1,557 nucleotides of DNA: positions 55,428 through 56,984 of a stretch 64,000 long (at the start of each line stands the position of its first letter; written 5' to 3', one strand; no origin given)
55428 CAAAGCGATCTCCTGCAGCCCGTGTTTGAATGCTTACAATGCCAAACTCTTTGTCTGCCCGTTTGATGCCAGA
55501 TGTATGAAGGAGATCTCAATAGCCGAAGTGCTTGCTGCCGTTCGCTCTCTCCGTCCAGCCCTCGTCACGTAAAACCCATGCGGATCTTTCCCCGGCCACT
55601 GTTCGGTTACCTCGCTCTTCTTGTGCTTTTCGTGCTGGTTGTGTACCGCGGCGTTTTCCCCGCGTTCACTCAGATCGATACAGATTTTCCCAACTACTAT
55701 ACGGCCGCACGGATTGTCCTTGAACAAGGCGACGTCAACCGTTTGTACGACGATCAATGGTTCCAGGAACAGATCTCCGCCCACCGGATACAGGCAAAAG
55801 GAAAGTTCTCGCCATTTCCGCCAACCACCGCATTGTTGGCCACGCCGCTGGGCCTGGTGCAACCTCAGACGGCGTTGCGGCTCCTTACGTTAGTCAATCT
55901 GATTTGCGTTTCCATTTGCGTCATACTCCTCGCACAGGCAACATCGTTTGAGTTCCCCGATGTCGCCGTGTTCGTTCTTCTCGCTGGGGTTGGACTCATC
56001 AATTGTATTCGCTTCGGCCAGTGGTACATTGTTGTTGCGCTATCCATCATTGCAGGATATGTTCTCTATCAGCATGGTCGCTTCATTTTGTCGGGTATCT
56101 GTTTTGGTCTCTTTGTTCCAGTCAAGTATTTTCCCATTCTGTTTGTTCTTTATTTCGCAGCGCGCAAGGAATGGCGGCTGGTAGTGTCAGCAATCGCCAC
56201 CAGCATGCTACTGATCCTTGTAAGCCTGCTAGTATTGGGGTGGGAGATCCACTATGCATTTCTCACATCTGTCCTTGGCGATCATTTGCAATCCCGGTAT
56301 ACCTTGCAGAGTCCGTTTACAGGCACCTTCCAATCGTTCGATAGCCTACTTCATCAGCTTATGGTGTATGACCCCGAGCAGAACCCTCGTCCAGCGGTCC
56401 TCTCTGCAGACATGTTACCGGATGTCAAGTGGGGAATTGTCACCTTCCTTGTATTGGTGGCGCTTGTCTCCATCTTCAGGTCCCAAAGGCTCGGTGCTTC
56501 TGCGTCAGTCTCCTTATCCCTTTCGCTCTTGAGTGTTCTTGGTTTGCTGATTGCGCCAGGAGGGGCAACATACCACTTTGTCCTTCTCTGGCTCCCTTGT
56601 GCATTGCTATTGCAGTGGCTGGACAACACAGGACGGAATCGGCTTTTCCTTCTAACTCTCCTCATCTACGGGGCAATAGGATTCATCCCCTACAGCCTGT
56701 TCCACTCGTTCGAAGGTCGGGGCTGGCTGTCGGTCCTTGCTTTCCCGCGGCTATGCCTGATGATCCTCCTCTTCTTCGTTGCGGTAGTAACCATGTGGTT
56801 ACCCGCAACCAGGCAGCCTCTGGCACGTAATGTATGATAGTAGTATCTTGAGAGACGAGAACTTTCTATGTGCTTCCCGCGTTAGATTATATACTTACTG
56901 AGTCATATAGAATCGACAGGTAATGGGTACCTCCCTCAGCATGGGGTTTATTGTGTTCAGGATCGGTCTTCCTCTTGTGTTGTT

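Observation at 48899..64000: Fifteen-gene same-strand block rich in B12-radical-SAM enzymes, methyltransferases and glycan-export genes: candidate undescribed radical-methylation/glycoconjugate pathway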

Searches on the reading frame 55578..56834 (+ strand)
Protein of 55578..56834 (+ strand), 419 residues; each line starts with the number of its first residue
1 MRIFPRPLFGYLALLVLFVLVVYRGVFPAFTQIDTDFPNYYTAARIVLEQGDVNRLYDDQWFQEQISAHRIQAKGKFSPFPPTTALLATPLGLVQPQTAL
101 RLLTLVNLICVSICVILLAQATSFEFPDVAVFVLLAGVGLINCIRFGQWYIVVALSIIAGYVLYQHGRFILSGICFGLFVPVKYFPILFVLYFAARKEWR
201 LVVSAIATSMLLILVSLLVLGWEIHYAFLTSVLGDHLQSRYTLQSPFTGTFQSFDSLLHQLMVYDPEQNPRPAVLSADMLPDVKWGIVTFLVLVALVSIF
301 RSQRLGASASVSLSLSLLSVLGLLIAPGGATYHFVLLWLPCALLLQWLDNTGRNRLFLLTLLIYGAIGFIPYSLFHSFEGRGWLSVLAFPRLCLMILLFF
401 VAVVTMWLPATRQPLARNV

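Call 7: search_protein_families(library=pfam, proteins=[window:55578-56834:+], max_evalue=0.01)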
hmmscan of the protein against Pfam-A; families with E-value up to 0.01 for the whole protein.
window:55578-56834:+ (419 aa): 1 family
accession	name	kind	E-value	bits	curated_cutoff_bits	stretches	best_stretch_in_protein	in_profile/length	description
PF09594.16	GT87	-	2.6e-27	96.5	25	1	81-325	4-235/237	Glycosyltransferase family 87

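Call 11: search_protein_families(library=ncbifam, proteins=[window:55578-56834:+], max_evalue=0.001)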
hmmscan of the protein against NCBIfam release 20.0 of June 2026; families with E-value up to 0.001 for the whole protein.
window:55578-56834:+ (419 aa): 1 family
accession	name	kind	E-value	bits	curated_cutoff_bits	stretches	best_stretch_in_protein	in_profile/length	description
NF009915.0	PRK13375.1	equivalog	1.2e-05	24.1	413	1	80-341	96-338/425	mannosyltransferase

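Call 13: find_homologous_proteins(query=window:55578-56834:+)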
Query window:55578-56834:+ (419 aa): 561 proteins with E <= 0.001 among 8000 candidates; the best 120 are listed.
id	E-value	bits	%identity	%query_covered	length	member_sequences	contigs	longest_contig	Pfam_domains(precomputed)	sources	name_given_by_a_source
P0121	1.6e-259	879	95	100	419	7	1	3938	PF09594.17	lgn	-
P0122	1.1e-120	422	51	93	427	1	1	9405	PF09594.17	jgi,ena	-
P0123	2.0e-119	418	50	97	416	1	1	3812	PF09594.17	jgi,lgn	jgi:hypothetical protein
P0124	2.8e-118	414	48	92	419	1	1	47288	PF09594.17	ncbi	ncbi:MAG: glycosyltransferase family 87 protein [Bacteroidota bacterium]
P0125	9.7e-116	406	51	90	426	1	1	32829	PF09594.17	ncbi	-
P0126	6.8e-114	399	46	98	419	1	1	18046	PF09594.17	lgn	-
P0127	6.9e-112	393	49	92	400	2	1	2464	PF09594.17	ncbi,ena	ncbi:MAG: glycosyltransferase family 87 protein [Bacteroidota bacterium]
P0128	9.7e-112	392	49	91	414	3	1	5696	PF09594.17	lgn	-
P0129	1.9e-111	391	45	98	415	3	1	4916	PF09594.17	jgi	jgi:hypothetical protein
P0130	3.8e-110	387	47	93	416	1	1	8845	PF09594.17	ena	-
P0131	5.7e-110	387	46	92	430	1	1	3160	PF09594.17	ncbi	-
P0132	1.0e-109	386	47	97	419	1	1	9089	PF09594.17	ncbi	-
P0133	2.9e-109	384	47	96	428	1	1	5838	PF09594.17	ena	-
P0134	7.4e-109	383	48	92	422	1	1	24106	PF09594.17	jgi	jgi:hypothetical protein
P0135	9.2e-109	383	47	94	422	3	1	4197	PF09594.17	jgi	-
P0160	1.9e-106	375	47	96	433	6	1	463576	PF09594.17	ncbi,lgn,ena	-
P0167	4.6e-106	374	47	95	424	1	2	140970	PF09594.17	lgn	-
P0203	1.6e-104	369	45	97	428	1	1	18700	PF09594.17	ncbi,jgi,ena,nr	ncbi:MAG TPA: glycosyltransferase family 87 protein [Steroidobacteraceae bacterium]|nr:glycosyltrans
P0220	6.1e-104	367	45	95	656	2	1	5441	PF09594.17,PF13489.13,PF13649.13,PF08241.19,PF08242.19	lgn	-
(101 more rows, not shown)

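Call 14: find_encoding_contigs(protein=P0160, flank=10000, max_places=1)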
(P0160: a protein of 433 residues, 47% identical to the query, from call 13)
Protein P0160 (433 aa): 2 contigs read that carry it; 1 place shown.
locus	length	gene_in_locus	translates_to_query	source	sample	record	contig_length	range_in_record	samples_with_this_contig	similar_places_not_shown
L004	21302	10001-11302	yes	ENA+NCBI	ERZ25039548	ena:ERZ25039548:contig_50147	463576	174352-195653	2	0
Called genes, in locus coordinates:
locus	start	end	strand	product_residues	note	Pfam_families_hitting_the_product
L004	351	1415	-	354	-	PF00892:EamA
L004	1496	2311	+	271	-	PF00535:Glycos_transf_2, PF13641:Glyco_tranf_2_3 (weak)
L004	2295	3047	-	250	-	PF00923:TAL_FSA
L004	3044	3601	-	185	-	PF08645:PNK3P, PF13419:HAD_2, PF00702:Hydrolase, PF13242:Hydrolase_like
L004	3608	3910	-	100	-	-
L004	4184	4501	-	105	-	-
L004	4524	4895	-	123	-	PF00483:NTP_transferase, PF12804:NTP_transf_3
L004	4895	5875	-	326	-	PF00288:GHMP_kinases_N, PF08544:GHMP_kinases_C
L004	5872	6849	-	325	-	PF01408:GFO_IDH_MocA, PF02894:GFO_IDH_MocA_C, PF22725:GFO_IDH_MocA_C3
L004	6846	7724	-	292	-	PF00106:adh_short, PF08659:KR, PF13561:adh_short_C2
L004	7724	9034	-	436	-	PF03721:UDPG_MGDP_dh_N, PF00984:UDPG_MGDP_dh, PF03720:UDPG_MGDP_dh_C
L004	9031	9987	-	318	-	PF01073:3Beta_HSD, PF01370:Epimerase, PF02719:Polysacc_synt_2, PF04321:RmlD_sub_bind (weak), PF07993:NAD_binding_4 (faint), PF13460:NAD_binding_10 (weak), PF16363:GDP_Man_Dehyd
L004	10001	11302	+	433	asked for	PF09594:GT87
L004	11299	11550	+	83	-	-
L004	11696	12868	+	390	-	-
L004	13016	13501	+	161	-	-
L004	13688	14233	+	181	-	PF06496:DUF1097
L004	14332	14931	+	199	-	PF04264:YceI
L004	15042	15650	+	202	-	PF07638:Sigma70_ECF (faint), PF04542:Sigma70_r2, PF08281:Sigma70_r4_2, PF04545:Sigma70_r4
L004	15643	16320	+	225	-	-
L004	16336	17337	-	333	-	PF27840:ScmC, PF07475:Hpr_kinase_C (faint)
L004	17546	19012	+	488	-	PF02310:B12-binding (weak), PF04055:Radical_SAM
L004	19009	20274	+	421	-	PF14907:NTP_transf_5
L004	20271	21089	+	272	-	PF01209:Ubie_methyltran, PF13489:Methyltransf_23, PF13847:Methyltransf_31, PF08241:Methyltransf_11, PF08242:Methyltransf_12, PF13649:Methyltransf_25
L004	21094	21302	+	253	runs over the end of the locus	PF13489:Methyltransf_23, PF13649:Methyltransf_25 (weak)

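Call 15: find_encoding_contigs(protein=P0203, flank=10000, max_places=1)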
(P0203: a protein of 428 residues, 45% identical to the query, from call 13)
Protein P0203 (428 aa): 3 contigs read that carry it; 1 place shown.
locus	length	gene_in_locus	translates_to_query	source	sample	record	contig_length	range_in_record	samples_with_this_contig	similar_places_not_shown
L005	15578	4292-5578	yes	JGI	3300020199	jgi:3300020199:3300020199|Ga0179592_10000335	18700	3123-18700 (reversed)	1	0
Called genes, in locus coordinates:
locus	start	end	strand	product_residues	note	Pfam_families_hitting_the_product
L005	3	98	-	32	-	?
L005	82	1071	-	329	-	PF01408:GFO_IDH_MocA, PF02894:GFO_IDH_MocA_C, PF22725:GFO_IDH_MocA_C3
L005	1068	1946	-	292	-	PF00106:adh_short, PF08659:KR, PF13561:adh_short_C2, PF08643:DUF1776 (weak)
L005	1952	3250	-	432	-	PF03721:UDPG_MGDP_dh_N, PF00984:UDPG_MGDP_dh, PF03720:UDPG_MGDP_dh_C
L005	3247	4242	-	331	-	PF01073:3Beta_HSD, PF01370:Epimerase, PF02719:Polysacc_synt_2, PF04321:RmlD_sub_bind, PF07993:NAD_binding_4 (faint), PF13460:NAD_binding_10, PF16363:GDP_Man_Dehyd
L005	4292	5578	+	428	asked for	PF09594:GT87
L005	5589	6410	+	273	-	PF01209:Ubie_methyltran, PF13489:Methyltransf_23, PF13847:Methyltransf_31, PF08241:Methyltransf_11, PF08242:Methyltransf_12, PF13649:Methyltransf_25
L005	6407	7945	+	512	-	PF13231:PMT_2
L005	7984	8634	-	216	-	PF13489:Methyltransf_23, PF05401:NodS (weak), PF05175:MTS (faint), PF07021:MetW (weak), PF13847:Methyltransf_31, PF08241:Methyltransf_11, PF08242:Methyltransf_12, PF13649:Methyltransf_25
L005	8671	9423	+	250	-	PF01522:Polysacc_deac_1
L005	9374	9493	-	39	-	-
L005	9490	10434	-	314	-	PF00535:Glycos_transf_2, PF10111:Glyco_tranf_2_2, PF13641:Glyco_tranf_2_3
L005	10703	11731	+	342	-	PF11949:DUF3466 (faint)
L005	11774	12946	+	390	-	PF01757:Acyl_transf_3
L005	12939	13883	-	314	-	PF00685:Sulfotransfer_1, PF13469:Sulfotransfer_3 (weak)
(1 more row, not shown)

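Call 16: find_encoding_contigs(protein=P0167, flank=10000, max_places=1)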
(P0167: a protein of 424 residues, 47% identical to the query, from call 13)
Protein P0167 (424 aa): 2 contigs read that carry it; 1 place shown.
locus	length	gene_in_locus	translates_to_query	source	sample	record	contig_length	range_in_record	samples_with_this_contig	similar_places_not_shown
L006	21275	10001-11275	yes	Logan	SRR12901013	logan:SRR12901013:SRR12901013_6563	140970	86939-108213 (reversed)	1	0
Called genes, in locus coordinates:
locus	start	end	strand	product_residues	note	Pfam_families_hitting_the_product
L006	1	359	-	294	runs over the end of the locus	PF00378:ECH_1, PF16113:ECH_2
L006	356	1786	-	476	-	PF03951:Gln-synt_N, PF00120:Gln-synt_C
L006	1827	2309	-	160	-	PF01047:MarR (weak), PF13404:HTH_AsnC-type, PF13412:HTH_24, PF01037:AsnC_trans_reg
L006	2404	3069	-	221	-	PF00834:Ribul_P_3_epim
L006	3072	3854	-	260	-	PF03793:PASTA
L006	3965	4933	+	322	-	-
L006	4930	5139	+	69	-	-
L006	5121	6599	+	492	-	PF02310:B12-binding (weak), PF04055:Radical_SAM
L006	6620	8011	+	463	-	PF02310:B12-binding, PF04055:Radical_SAM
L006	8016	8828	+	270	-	PF01209:Ubie_methyltran (weak), PF02353:CMAS (faint), PF13489:Methyltransf_23 (weak), PF13847:Methyltransf_31, PF08241:Methyltransf_11, PF08242:Methyltransf_12, PF13649:Methyltransf_25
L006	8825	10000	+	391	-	PF01075:Glyco_transf_9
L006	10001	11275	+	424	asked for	PF09594:GT87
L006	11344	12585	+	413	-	PF00149:Metallophos, PF12850:Metallophos_2 (weak)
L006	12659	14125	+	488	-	PF02310:B12-binding (weak), PF04055:Radical_SAM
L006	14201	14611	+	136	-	PF00383:dCMP_cyt_deam_1, PF08211:dCMP_cyt_deam_2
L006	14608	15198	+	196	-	PF00265:TK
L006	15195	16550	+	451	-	PF01773:Nucleos_tra2_N, PF07670:Gate, PF07662:Nucleos_tra2_C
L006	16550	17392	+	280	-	PF01048:PNP_UDP_1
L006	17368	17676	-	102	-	PF04238:DUF420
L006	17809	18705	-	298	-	PF01040:UbiA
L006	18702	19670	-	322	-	PF02628:COX15-CtaA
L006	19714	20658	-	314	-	PF00116:COX2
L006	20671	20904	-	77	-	-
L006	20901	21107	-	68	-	-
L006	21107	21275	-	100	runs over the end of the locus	PF03626:COX4_pro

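Call 17: find_encoding_contigs(protein=P0125, flank=10000, max_places=1)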
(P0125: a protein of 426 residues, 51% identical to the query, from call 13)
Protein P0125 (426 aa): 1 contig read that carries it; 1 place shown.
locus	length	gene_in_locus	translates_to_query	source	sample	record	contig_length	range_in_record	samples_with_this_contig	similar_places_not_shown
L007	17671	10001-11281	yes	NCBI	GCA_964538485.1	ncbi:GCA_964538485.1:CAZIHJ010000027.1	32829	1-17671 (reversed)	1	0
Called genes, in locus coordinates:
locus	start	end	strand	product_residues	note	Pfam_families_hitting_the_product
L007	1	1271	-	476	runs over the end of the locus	PF03951:Gln-synt_N, PF00120:Gln-synt_C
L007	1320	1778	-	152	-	PF01022:HTH_5 (weak), PF13404:HTH_AsnC-type, PF13412:HTH_24, PF01047:MarR (weak), PF01037:AsnC_trans_reg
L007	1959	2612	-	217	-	PF00834:Ribul_P_3_epim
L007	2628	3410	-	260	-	PF03793:PASTA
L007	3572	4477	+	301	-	-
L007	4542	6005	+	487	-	PF04055:Radical_SAM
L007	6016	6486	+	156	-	PF13577:SnoaL_4 (weak), PF13474:SnoaL_3 (weak)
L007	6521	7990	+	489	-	PF02310:B12-binding, PF04055:Radical_SAM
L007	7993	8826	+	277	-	PF13489:Methyltransf_23, PF08241:Methyltransf_11, PF08242:Methyltransf_12, PF13649:Methyltransf_25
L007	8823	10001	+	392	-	PF01075:Glyco_transf_9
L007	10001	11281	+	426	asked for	PF09594:GT87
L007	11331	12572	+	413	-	PF00149:Metallophos, PF12850:Metallophos_2 (weak)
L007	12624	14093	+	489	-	PF02310:B12-binding, PF04055:Radical_SAM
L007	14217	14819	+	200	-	PF05175:MTS, PF02475:TRM5-TYW2_MTfase (weak), PF03602:Cons_hypoth95, PF06325:PrmA, PF13847:Methyltransf_31, PF08241:Methyltransf_11, PF08242:Methyltransf_12, PF13649:Methyltransf_25, +2 more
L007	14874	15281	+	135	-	PF00383:dCMP_cyt_deam_1, PF08211:dCMP_cyt_deam_2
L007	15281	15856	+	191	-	PF00265:TK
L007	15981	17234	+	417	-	PF01773:Nucleos_tra2_N (weak), PF07670:Gate, PF07662:Nucleos_tra2_C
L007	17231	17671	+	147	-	?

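Call 69: find_homologous_proteins(query=L004:17546-19009:+)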
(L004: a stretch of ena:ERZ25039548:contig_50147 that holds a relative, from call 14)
Query L004:17546-19009:+ (488 aa): 7808 proteins with E <= 0.001 among 8000 candidates; the best 120 are listed.
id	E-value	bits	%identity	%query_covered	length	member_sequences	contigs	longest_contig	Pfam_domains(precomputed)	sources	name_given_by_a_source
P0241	0.0e+0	1078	98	100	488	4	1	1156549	PF04055.28,PF02310.25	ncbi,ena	-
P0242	1.4e-277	939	85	100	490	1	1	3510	PF04055.28,PF02310.25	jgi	jgi:anaerobic magnesium-protoporphyrin IX monomethyl ester cyclase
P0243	2.7e-275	931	83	100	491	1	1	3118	PF04055.28,PF02310.25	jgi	jgi:anaerobic magnesium-protoporphyrin IX monomethyl ester cyclase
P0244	2.7e-269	912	83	100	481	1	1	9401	PF04055.28,PF02310.25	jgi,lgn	jgi:anaerobic magnesium-protoporphyrin IX monomethyl ester cyclase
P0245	3.8e-261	885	81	97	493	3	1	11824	PF04055.28,PF02310.25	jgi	jgi:anaerobic magnesium-protoporphyrin IX monomethyl ester cyclase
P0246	6.8e-258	874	79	98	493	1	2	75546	PF04055.28,PF02310.25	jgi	jgi:anaerobic magnesium-protoporphyrin IX monomethyl ester cyclase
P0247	3.1e-248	842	77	97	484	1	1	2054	PF04055.28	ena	-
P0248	1.2e-247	840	76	99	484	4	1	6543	PF04055.28,PF02310.25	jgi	-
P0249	2.1e-246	836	76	99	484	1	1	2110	PF04055.28,PF02310.25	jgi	jgi:anaerobic magnesium-protoporphyrin IX monomethyl ester cyclase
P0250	6.5e-246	834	75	99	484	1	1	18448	PF04055.28,PF02310.25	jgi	jgi:anaerobic magnesium-protoporphyrin IX monomethyl ester cyclase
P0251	2.9e-245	832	75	99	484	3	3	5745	PF04055.28,PF02310.25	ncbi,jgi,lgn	ncbi:MAG TPA: radical SAM protein [Steroidobacteraceae bacterium]|jgi:anaerobic magnesium-protoporph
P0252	5.7e-245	831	75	99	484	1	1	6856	PF04055.28,PF02310.25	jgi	jgi:anaerobic magnesium-protoporphyrin IX monomethyl ester cyclase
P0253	5.7e-240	815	74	97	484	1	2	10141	PF04055.28,PF02310.25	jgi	jgi:anaerobic magnesium-protoporphyrin IX monomethyl ester cyclase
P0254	5.9e-240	815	75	97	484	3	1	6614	PF04055.28,PF02310.25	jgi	jgi:anaerobic magnesium-protoporphyrin IX monomethyl ester cyclase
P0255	7.6e-240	814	74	97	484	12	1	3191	PF04055.28,PF02310.25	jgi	jgi:anaerobic magnesium-protoporphyrin IX monomethyl ester cyclase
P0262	1.1e-233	794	73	97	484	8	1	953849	PF04055.28,PF02310.25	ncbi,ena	-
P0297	3.5e-218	743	69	97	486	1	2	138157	PF04055.28,PF02310.25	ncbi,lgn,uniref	ncbi:MAG TPA: radical SAM protein [Steroidobacter sp.]|uniref:B12-binding domain-containing radical 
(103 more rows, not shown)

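Call 70: find_encoding_contigs(protein=P0297, flank=10000, max_places=1)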
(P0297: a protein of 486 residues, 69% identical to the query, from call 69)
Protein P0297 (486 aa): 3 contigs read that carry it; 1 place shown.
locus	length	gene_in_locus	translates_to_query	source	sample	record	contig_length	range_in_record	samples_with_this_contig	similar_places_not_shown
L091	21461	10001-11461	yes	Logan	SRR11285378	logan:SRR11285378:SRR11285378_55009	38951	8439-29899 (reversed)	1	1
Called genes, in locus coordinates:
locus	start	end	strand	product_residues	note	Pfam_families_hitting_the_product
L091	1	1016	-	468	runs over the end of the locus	PF22842:Pel9A-like_beta_helix (weak), PF05048:NosD, PF13229:Beta_helix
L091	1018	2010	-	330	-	-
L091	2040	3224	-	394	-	PF03150:CCP_MauG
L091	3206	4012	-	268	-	PF13442:Cytochrome_CBB3 (faint), PF00034:Cytochrom_C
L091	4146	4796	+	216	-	-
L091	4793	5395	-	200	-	PF19648:DUF6151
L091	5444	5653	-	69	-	PF13561:adh_short_C2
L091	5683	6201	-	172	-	PF04273:BLH_phosphatase, PF22784:PTP-SAK (weak)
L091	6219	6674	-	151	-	PF00582:Usp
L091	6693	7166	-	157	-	PF02566:OsmC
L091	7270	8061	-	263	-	PF01988:VIT1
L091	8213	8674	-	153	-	-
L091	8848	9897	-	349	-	PF07475:Hpr_kinase_C (weak)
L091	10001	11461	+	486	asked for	PF02310:B12-binding (faint), PF04055:Radical_SAM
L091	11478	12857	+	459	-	PF02310:B12-binding, PF04055:Radical_SAM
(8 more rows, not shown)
